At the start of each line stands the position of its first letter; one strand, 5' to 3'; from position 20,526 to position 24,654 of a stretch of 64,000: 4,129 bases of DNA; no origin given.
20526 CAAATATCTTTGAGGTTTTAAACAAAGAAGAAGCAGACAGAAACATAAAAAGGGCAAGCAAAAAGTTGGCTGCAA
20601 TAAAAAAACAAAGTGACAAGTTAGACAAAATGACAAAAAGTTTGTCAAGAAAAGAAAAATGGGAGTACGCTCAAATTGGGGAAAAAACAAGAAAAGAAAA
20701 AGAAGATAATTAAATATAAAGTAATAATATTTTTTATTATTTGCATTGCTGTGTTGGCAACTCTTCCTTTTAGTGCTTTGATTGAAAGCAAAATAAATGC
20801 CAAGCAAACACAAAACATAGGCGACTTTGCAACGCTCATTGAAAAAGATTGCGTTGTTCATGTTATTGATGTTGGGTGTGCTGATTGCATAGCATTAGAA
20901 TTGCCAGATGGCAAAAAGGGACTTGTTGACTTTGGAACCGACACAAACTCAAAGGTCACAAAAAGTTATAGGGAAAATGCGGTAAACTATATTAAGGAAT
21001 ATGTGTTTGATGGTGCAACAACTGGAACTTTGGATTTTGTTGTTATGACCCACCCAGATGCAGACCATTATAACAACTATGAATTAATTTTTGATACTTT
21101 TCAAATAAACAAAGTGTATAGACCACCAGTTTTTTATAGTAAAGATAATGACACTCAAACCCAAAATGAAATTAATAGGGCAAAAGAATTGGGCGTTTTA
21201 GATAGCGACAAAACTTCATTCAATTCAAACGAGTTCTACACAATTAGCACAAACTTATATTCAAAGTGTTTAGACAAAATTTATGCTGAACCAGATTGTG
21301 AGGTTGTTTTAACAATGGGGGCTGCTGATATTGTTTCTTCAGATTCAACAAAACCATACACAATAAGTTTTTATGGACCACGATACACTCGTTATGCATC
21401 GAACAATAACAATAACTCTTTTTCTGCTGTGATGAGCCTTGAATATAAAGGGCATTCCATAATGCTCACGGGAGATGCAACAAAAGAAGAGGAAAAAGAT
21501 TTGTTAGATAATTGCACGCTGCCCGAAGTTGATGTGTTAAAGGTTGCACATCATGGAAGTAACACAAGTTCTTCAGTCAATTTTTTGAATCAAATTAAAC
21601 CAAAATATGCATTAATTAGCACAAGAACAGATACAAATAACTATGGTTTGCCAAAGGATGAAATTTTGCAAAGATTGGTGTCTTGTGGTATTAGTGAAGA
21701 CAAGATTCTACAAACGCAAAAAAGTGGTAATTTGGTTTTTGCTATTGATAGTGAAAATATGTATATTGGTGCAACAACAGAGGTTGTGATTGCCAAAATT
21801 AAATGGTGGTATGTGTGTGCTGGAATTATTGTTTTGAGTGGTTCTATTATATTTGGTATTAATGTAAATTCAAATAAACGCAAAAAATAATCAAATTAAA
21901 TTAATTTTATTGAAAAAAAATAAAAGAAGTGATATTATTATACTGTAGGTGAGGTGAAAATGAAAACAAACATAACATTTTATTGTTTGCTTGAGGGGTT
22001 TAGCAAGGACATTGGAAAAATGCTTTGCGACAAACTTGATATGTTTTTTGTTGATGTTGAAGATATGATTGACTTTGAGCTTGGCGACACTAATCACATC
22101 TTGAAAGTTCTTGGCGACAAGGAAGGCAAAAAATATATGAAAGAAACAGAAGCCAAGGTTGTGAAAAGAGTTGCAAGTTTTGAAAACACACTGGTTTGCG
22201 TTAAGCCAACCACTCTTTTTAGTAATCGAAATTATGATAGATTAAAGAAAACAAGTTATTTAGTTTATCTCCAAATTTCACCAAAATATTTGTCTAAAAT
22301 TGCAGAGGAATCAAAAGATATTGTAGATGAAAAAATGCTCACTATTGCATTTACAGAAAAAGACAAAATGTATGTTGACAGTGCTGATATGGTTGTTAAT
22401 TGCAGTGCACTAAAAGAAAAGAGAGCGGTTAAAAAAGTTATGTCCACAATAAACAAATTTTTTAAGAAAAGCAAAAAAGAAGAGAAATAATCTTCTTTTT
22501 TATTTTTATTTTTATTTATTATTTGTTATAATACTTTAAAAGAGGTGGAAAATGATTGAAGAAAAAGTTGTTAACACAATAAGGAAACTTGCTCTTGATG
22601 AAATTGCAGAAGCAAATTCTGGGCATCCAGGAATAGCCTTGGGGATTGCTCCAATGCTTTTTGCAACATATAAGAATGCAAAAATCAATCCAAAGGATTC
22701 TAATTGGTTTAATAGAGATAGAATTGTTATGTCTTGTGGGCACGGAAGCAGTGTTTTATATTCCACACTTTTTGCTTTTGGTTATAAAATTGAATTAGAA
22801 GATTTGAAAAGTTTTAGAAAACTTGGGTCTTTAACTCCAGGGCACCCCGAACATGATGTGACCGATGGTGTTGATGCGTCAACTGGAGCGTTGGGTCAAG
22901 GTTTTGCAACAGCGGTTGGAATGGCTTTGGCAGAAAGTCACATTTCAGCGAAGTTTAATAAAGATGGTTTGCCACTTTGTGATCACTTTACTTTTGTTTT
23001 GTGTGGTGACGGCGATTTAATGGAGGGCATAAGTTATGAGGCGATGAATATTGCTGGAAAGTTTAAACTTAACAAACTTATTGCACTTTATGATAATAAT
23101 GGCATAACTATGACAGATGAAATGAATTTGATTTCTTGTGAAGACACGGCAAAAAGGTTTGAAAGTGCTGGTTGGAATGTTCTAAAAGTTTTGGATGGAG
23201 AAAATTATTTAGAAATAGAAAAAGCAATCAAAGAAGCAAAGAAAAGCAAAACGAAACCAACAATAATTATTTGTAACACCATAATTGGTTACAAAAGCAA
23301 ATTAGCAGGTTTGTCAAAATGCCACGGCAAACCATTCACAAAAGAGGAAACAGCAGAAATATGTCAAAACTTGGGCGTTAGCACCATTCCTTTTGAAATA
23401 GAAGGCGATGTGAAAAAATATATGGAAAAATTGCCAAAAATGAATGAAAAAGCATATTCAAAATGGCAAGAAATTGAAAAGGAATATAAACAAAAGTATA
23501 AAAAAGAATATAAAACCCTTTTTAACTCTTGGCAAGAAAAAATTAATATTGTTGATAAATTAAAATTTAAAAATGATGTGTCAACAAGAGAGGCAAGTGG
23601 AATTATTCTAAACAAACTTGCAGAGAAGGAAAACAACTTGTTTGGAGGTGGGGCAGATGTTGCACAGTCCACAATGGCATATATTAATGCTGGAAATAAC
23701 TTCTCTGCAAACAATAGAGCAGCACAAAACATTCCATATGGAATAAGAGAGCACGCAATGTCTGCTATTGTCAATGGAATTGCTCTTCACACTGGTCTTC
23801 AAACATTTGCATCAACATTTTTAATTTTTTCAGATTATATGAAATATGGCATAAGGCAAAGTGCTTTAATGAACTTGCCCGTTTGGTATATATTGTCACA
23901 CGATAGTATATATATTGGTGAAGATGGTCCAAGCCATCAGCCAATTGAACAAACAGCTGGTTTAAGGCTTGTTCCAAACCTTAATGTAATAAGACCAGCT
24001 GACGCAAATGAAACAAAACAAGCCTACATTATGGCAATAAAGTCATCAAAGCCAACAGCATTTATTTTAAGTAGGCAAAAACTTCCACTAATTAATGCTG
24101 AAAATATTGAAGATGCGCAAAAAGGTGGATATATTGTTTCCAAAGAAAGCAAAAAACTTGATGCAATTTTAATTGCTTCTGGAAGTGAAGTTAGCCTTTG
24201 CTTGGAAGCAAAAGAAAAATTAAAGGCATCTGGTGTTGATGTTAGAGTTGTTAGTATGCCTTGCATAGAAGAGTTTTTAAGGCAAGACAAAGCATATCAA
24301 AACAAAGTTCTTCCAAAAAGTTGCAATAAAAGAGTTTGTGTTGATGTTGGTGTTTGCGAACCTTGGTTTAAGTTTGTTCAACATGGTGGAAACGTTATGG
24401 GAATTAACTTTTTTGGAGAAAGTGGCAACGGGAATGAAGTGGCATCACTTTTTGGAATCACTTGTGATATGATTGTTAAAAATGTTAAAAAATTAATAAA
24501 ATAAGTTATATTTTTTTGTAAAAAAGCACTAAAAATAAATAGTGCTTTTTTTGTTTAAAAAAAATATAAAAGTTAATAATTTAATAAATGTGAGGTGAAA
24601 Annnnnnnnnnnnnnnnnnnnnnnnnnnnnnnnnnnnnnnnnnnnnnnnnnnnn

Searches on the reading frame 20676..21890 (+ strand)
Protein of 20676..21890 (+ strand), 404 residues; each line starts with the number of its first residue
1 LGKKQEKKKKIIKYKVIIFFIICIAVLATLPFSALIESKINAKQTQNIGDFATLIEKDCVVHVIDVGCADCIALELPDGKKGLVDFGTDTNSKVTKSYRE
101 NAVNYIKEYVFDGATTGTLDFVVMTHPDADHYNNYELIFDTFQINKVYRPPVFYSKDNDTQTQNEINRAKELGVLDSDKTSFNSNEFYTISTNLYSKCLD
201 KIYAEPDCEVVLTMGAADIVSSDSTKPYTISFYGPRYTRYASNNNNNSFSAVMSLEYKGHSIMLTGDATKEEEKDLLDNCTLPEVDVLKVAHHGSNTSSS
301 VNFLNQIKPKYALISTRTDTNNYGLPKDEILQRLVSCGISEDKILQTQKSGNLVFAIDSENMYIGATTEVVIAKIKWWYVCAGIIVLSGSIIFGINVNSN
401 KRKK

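Call 17: search_protein_families(library=pfam, proteins=[window:20676-21890:+], max_evalue=0.00001)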
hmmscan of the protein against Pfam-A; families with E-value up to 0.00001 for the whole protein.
window:20676-21890:+ (404 aa): 1 family
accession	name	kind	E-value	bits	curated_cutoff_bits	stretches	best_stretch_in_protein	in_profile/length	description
PF00753.33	Lactamase_B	-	2.2e-09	38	22.7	0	250-315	132-193/196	Metallo-beta-lactamase superfamily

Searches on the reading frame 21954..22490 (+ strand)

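Call 17: search_protein_families(library=pfam, proteins=[window:21954-22490:+], max_evalue=0.00001)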
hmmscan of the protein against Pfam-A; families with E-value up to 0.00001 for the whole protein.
window:21954-22490:+ (178 aa): 1 family
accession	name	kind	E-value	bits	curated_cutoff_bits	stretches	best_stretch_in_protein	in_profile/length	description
PF01202.28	SKI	-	2.7e-11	44.3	22.1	1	20-166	8-158/159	Shikimate kinase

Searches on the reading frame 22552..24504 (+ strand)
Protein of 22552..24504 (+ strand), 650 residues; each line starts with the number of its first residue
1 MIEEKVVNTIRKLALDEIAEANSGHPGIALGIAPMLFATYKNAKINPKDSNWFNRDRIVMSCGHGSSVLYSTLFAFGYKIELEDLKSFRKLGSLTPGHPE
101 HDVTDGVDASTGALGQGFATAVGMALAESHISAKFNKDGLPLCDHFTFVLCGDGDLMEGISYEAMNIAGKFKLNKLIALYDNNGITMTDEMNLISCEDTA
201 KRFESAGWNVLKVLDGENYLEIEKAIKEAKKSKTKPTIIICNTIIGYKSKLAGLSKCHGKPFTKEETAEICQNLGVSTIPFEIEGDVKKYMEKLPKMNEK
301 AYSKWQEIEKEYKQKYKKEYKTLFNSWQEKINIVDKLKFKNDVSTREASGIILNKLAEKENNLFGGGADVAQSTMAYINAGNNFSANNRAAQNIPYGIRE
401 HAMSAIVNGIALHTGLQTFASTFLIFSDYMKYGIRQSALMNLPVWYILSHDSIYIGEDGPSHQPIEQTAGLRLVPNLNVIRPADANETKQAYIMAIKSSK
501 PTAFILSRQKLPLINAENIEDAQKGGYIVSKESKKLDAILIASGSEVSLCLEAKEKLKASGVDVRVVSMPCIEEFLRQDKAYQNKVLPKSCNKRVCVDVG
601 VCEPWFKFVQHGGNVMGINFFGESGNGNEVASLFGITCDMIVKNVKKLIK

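Call 17: search_protein_families(library=pfam, proteins=[window:22552-24504:+], max_evalue=0.00001)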
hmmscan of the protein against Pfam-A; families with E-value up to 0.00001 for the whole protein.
window:22552-24504:+ (650 aa): 6 families
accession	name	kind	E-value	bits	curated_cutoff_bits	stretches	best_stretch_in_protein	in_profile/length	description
PF00456.26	Transketolase_N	-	2.9e-111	372.1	22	1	3-324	2-326/334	Transketolase, thiamine diphosphate binding domain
PF02779.29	Transket_pyr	-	2.1e-47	161.4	27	1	343-512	3-173/174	Transketolase, pyrimidine binding domain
PF22613.1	Transketolase_C_1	-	3.5e-35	121.1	27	1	525-637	1-113/113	Transketolase-like TK C-terminal domain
PF02780.25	Transketolase_C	-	2.3e-11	44.1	25.9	1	533-641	7-124/124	Transketolase, C-terminal domain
PF00676.26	E1_dh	-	6.4e-08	32.4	22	1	144-238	123-219/300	Dehydrogenase E1 component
PF13292.11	DXP_synthase_N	-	3.4e-07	30.2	21.2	0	5-183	20-172/274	1-deoxy-D-xylulose-5-phosphate synthase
